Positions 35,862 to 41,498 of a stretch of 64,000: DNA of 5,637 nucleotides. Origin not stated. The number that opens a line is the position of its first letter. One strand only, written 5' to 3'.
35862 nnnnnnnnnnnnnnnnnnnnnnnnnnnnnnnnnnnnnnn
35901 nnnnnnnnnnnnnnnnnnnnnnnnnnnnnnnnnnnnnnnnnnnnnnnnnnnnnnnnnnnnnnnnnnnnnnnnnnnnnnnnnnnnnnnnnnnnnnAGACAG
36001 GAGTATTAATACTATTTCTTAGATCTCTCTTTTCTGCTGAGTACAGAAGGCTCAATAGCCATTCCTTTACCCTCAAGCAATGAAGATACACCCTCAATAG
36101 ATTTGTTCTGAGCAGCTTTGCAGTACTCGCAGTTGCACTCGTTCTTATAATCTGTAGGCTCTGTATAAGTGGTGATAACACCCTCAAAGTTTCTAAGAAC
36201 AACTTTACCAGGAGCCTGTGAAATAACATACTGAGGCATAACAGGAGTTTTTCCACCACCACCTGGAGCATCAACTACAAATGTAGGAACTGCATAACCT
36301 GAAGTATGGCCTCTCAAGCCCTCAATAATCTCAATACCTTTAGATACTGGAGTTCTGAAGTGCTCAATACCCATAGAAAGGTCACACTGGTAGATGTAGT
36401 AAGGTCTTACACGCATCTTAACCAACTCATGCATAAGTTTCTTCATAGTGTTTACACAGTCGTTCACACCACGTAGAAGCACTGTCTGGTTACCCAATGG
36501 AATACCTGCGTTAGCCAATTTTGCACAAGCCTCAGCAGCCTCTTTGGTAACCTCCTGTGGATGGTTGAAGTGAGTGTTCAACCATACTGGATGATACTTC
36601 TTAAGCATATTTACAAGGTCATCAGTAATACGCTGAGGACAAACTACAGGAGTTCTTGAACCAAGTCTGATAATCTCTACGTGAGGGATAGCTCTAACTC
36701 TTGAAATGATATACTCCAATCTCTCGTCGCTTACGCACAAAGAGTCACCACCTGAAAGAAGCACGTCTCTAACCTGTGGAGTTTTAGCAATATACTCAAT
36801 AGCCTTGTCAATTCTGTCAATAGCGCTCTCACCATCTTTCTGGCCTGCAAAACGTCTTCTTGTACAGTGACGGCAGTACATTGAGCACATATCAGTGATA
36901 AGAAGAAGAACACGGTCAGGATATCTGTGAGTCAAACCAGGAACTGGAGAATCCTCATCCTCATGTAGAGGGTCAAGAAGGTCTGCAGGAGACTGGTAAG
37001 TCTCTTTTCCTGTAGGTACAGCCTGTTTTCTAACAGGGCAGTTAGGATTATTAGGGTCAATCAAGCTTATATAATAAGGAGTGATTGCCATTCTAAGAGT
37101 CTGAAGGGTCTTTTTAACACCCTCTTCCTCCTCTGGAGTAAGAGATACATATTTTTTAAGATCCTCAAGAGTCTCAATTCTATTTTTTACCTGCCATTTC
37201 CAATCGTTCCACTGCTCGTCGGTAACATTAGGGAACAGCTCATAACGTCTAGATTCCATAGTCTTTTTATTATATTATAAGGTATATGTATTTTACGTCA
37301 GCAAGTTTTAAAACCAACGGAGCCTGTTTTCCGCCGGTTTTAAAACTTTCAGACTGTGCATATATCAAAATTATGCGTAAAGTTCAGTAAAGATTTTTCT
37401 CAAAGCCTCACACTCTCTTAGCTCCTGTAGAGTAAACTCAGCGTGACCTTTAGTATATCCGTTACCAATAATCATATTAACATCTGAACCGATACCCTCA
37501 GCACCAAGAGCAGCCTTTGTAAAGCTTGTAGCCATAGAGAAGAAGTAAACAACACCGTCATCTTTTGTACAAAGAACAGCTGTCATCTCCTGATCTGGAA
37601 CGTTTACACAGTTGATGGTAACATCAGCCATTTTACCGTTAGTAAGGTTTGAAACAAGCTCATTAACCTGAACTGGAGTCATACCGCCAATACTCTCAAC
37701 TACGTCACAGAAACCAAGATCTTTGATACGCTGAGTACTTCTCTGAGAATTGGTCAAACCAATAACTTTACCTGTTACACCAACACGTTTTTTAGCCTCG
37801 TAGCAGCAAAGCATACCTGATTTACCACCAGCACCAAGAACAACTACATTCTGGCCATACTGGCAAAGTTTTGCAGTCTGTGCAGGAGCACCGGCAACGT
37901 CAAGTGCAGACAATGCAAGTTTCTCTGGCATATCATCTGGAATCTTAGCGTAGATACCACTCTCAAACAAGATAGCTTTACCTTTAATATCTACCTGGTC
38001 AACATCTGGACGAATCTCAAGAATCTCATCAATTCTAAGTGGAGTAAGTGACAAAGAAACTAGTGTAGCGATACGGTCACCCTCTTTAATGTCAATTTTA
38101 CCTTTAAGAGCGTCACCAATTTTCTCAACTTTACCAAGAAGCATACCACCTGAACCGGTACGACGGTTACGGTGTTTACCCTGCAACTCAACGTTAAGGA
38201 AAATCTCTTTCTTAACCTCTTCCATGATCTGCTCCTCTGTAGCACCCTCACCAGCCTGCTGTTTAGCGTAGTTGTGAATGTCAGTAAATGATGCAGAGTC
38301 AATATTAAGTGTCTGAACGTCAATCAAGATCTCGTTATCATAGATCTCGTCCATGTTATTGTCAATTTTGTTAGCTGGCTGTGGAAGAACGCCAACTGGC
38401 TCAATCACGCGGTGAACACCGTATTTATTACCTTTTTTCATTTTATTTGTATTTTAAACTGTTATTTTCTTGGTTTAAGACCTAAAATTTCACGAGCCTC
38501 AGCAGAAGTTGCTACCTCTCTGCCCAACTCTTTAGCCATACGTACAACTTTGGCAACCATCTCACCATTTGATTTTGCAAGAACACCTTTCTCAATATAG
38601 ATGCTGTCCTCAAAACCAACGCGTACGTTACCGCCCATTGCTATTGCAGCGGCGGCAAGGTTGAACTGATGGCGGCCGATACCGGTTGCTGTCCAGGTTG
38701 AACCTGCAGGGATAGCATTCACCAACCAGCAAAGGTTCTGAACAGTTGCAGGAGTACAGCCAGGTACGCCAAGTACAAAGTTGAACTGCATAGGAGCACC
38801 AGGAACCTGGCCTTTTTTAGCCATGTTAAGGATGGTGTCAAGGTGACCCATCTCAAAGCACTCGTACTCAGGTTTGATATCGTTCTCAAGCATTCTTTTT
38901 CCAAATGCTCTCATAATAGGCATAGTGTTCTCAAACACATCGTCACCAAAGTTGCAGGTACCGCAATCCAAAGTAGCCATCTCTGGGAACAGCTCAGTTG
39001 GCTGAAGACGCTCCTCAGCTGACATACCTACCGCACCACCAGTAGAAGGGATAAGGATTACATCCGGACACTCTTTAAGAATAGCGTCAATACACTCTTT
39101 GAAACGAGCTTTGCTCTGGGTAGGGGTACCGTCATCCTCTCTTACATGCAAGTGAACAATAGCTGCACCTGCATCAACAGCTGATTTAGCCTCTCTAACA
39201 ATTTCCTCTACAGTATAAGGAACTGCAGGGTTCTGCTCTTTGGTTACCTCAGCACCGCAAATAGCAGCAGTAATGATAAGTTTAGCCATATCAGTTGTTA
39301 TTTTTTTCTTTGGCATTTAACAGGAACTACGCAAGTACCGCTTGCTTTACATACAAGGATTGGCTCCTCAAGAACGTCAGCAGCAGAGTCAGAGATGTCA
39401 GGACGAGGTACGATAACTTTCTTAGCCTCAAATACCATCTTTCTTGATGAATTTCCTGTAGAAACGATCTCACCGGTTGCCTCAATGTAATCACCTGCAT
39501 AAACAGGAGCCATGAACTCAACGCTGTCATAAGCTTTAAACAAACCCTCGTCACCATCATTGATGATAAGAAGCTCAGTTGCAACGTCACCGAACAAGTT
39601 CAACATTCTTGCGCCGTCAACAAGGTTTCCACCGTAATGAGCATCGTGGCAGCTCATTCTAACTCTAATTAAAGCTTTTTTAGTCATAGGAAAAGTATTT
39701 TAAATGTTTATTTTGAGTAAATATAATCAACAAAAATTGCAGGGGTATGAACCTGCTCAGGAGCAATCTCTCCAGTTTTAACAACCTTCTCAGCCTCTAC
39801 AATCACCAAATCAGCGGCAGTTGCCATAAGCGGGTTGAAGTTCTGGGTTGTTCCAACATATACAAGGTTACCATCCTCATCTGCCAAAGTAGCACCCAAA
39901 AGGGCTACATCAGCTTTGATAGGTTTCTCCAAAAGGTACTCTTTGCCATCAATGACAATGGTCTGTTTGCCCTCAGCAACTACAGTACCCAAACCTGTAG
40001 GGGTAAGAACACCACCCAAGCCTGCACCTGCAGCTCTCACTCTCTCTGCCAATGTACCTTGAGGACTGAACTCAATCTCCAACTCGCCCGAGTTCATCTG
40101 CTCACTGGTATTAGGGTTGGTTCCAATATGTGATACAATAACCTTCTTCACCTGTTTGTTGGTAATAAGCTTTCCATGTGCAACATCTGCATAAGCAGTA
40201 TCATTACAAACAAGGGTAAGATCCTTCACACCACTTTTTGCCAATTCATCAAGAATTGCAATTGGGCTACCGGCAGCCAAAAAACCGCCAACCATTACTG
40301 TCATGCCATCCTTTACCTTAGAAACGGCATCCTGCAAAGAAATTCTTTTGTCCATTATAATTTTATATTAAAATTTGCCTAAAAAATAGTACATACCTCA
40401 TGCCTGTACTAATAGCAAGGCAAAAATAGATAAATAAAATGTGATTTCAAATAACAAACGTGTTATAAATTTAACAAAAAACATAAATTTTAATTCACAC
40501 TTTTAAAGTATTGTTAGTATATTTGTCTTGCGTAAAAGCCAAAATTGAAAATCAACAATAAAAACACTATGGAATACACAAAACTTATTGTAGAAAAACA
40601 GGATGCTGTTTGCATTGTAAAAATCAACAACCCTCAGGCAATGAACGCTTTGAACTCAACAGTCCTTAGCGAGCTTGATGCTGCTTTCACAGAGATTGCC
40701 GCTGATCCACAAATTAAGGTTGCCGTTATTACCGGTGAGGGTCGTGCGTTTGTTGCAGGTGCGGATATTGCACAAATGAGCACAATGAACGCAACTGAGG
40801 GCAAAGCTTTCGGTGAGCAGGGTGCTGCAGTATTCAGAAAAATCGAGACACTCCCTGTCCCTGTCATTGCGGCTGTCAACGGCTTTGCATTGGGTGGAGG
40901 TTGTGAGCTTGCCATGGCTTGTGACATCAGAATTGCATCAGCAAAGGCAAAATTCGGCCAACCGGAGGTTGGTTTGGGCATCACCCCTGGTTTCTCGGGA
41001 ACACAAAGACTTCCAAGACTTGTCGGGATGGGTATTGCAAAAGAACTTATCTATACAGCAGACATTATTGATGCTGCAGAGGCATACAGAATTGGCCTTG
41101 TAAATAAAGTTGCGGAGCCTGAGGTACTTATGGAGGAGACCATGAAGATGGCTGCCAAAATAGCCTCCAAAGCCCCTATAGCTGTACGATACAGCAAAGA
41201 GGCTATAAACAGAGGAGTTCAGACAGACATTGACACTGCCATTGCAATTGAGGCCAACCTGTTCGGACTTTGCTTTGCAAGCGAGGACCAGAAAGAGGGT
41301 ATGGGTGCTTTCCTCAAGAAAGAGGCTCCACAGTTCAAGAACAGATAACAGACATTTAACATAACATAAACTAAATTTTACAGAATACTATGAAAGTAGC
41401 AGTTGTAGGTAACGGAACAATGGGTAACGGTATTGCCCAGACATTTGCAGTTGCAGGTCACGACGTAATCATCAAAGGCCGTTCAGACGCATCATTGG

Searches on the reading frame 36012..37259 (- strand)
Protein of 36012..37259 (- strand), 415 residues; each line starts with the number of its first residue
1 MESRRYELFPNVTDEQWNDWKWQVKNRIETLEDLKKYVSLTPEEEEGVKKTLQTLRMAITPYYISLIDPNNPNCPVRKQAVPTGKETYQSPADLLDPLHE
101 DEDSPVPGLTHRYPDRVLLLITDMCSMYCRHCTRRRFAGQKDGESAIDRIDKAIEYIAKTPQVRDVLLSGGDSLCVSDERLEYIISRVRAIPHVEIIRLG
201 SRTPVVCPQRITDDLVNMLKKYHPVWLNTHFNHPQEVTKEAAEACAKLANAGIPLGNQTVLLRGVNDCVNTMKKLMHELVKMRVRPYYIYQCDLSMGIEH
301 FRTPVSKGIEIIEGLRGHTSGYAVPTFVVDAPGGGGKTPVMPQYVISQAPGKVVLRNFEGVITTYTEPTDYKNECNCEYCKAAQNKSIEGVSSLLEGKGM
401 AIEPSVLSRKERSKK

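Call 27: search_protein_families(library=pfam, proteins=[window:36012-37259:-], max_evalue=0.00001)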
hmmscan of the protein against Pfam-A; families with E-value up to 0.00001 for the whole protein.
window:36012-37259:- (415 aa): 2 families
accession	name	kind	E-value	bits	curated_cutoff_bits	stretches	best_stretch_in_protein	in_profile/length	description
PF12544.13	LAM_C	-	3.9e-40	137.3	26.7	1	312-414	1-108/127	Lysine-2,3-aminomutase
PF04055.27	Radical_SAM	-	2.3e-12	47.8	29.5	1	120-268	2-157/166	Radical SAM superfamily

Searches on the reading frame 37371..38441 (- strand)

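Call 27: search_protein_families(library=pfam, proteins=[window:37371-38441:-], max_evalue=0.00001)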
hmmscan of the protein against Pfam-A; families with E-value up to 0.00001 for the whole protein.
window:37371-38441:- (356 aa): 1 family
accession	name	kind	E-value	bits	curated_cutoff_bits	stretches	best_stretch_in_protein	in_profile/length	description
PF00107.32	ADH_zinc_N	-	7.7e-08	32.8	31.8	1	211-303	5-90/129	Zinc-binding dehydrogenase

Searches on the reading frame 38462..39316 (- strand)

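Call 42: search_protein_families(library=pfam, proteins=[window:38462-39316:-], max_evalue=0.00001)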
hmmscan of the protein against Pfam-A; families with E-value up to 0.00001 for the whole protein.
window:38462-39316:- (284 aa): 1 family
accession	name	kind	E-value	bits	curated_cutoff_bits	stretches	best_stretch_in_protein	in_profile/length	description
PF05853.18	BKACE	-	3.8e-108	361.4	24.8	1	12-280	1-274/274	beta-keto acid cleavage enzyme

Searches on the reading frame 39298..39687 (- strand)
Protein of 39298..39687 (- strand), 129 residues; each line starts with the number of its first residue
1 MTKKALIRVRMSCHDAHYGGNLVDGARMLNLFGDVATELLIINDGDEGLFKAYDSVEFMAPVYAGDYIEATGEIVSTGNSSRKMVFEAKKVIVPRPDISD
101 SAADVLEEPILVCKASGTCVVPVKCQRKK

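Call 54: search_protein_families(library=pfam, proteins=[window:39298-39687:-], max_evalue=0.001)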
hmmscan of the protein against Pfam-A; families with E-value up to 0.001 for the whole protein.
window:39298-39687:- (129 aa): 1 family
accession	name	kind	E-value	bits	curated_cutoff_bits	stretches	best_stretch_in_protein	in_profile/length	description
PF03061.28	4HBT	-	3.6e-05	24.4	20.6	1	25-87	6-69/79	Thioesterase superfamily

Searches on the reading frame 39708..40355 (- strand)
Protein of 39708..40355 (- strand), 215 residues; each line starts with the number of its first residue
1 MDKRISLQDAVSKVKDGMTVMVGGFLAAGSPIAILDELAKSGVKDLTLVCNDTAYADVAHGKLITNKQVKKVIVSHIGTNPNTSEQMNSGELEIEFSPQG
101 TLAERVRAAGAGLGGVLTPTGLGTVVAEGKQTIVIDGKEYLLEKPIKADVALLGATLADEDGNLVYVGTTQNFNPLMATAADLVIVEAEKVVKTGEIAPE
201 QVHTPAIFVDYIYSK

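Call 42: search_protein_families(library=pfam, proteins=[window:39708-40355:-], max_evalue=0.00001)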
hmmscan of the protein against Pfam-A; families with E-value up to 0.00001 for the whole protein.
window:39708-40355:- (215 aa): 2 families
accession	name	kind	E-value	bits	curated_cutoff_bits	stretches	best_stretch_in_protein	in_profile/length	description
PF01144.29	CoA_trans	-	7.9e-67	225.3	23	1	6-214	3-216/217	Coenzyme A transferase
PF02550.21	AcetylCoA_hydro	-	4.2e-06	27.3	24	0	3-66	8-69/198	Acetyl-CoA hydrolase/transferase N-terminal domain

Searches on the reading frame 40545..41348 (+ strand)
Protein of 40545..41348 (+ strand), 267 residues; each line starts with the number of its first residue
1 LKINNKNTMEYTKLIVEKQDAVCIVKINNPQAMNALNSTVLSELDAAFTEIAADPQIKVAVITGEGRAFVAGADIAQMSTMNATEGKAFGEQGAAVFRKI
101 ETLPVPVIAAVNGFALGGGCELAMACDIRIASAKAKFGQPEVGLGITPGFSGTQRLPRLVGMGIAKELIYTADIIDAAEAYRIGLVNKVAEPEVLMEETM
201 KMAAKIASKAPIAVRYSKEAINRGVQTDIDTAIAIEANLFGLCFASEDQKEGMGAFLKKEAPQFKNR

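Call 42: search_protein_families(library=pfam, proteins=[window:40545-41348:+], max_evalue=0.00001)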
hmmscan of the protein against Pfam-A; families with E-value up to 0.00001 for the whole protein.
window:40545-41348:+ (267 aa): 2 families
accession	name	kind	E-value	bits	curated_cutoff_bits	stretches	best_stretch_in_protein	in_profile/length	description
PF00378.25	ECH_1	-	5.7e-73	245.8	27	1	17-266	1-250/251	Enoyl-CoA hydratase/isomerase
PF16113.10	ECH_2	-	1.2e-38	133.9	27.2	1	23-192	2-174/335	Enoyl-CoA hydratase/isomerase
